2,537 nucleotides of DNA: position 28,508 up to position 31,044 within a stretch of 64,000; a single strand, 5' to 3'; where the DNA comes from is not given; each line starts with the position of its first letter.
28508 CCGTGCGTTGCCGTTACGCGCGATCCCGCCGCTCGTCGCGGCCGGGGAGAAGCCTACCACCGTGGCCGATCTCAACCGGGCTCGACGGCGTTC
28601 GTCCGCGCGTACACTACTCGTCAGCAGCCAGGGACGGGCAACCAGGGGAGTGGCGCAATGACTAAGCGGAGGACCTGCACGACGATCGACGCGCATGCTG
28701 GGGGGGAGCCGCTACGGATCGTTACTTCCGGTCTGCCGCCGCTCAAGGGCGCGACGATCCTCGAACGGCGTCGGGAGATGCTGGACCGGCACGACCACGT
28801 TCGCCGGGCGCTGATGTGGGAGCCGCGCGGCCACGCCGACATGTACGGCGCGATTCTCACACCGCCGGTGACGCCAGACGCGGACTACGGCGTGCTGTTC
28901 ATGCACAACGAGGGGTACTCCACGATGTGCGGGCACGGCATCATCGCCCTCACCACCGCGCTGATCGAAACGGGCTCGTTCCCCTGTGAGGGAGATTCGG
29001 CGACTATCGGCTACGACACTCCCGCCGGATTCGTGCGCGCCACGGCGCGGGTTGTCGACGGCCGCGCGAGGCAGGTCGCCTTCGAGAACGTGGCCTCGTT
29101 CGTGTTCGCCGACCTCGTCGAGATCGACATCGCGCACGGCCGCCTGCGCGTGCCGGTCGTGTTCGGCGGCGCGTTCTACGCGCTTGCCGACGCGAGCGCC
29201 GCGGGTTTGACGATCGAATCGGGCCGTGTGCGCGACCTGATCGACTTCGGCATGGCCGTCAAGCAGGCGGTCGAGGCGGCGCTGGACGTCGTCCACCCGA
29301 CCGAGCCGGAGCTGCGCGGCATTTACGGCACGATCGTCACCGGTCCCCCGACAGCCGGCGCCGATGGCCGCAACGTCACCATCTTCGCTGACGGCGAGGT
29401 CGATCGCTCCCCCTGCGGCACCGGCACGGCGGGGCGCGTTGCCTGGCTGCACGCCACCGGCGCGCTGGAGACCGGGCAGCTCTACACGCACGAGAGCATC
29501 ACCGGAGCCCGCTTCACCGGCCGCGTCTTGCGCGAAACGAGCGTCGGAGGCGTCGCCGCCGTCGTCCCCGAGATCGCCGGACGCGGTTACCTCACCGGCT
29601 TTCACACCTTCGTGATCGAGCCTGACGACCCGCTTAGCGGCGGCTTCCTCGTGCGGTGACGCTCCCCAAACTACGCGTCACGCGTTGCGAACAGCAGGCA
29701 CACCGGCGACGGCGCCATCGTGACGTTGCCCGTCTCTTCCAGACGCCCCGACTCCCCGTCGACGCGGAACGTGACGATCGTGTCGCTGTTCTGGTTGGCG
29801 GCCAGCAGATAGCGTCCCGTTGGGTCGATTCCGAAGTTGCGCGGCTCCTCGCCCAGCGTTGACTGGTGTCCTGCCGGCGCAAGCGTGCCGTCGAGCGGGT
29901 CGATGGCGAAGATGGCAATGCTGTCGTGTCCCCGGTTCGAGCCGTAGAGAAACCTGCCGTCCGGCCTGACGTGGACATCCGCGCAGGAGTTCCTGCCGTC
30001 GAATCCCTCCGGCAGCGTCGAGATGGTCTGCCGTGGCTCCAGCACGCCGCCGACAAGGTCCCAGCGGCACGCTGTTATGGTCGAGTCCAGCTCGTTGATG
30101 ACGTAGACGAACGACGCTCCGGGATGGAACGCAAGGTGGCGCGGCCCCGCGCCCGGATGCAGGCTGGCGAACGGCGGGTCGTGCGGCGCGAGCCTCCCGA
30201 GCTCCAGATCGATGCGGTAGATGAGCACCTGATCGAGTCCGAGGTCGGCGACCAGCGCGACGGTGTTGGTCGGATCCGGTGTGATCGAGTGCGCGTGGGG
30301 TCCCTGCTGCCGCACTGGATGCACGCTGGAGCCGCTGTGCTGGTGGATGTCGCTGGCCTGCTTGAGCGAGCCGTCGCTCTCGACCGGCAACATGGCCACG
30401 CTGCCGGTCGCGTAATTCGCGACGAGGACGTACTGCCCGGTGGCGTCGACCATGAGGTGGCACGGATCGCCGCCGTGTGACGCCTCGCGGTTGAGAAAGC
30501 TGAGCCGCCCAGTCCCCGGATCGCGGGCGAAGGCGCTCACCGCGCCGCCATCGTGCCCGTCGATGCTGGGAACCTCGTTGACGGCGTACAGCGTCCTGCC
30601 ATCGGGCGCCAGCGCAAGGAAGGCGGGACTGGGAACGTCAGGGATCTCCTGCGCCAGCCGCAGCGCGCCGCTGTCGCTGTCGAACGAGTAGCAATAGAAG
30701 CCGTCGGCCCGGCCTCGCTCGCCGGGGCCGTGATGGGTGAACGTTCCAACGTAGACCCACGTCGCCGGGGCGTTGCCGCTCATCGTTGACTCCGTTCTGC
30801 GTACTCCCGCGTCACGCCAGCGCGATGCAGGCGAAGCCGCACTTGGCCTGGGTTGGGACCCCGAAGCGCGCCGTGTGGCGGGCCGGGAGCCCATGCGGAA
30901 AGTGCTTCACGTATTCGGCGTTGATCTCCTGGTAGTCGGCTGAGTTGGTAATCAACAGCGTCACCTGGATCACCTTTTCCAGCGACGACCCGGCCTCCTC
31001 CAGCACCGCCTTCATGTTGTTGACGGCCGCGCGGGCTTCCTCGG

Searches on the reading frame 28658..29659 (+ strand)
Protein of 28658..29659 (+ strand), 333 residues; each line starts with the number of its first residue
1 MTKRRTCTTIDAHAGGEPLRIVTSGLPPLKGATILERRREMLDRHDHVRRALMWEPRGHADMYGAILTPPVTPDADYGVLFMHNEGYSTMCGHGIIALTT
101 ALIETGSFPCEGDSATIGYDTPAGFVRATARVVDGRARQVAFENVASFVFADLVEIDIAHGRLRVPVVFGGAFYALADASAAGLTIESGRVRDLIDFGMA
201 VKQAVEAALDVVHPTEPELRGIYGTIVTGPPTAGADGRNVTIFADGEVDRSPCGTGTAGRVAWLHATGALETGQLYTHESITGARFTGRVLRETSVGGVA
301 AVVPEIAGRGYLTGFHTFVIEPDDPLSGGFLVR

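Call 14: search_protein_families(library=pfam, proteins=[window:28658-29659:+], max_evalue=0.001)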
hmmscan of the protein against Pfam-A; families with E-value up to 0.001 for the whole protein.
window:28658-29659:+ (333 aa): 1 family
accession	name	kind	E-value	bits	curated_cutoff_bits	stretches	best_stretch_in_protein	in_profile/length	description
PF05544.16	Pro_racemase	-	5.3e-109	364.7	27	1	10-330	2-324/325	Proline racemase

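Call 74: search_protein_families(library=padloc, proteins=[window:28658-29659:+], max_evalue=0.001)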
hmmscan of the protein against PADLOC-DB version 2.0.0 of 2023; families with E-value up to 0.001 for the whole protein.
window:28658-29659:+ (333 aa): 0 families

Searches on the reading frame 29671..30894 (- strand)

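Call 14: search_protein_families(library=pfam, proteins=[window:29671-30894:-], max_evalue=0.001)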
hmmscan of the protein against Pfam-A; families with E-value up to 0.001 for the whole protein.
window:29671-30894:- (407 aa): 2 families
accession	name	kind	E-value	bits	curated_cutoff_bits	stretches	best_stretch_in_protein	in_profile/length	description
PF10282.15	Lactonase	-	5.6e-114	381.4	21.7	1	47-402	2-344/344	Lactonase, 7-bladed beta-propeller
PF08450.18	SGL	-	0.0002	21.5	26.3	0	48-168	100-209/246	SMP-30/Gluconolactonase/LRE-like region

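Call 74: search_protein_families(library=padloc, proteins=[window:29671-30894:-], max_evalue=0.001)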
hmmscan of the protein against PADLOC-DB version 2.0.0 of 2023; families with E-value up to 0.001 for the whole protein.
window:29671-30894:- (407 aa): 0 families
